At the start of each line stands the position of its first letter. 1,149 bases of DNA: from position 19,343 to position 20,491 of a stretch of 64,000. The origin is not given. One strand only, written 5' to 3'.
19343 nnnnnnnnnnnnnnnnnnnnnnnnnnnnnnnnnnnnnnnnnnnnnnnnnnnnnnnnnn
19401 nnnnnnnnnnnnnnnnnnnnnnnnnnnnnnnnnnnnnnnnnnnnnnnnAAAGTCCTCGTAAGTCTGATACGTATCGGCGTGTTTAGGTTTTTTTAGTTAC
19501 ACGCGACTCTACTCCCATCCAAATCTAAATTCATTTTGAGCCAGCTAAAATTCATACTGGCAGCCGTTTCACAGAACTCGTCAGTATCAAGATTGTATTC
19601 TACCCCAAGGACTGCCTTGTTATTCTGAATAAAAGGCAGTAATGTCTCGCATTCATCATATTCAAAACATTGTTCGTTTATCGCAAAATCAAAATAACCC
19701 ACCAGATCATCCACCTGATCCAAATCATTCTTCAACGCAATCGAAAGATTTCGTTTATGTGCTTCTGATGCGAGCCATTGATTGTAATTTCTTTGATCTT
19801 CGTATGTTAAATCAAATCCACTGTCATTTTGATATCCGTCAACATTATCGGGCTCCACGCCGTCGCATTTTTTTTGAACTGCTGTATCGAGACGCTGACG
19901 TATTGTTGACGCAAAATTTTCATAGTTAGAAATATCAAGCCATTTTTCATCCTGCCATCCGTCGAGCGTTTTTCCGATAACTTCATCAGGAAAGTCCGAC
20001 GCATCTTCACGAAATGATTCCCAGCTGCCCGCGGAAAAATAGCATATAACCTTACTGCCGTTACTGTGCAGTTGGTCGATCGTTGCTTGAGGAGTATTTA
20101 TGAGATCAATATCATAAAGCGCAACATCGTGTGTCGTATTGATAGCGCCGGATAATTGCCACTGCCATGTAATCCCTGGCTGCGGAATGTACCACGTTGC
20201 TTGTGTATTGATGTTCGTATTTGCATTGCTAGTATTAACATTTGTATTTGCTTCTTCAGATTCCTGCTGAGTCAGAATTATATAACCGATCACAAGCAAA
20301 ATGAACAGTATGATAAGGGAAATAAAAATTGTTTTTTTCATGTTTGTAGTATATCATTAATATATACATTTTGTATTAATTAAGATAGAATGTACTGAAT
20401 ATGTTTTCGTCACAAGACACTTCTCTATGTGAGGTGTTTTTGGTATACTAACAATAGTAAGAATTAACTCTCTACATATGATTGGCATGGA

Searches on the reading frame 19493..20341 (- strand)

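Call 42: search_protein_families(library=pfam, proteins=[window:19493-20341:-], max_evalue=0.001)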
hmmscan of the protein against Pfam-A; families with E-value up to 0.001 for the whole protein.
window:19493-20341:- (282 aa): 1 family
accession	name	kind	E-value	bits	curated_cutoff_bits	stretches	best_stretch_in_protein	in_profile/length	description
PF03537.19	Glyco_hydro_114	-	5.1e-86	288.1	27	1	58-275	1-228/231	Glycoside-hydrolase family GH114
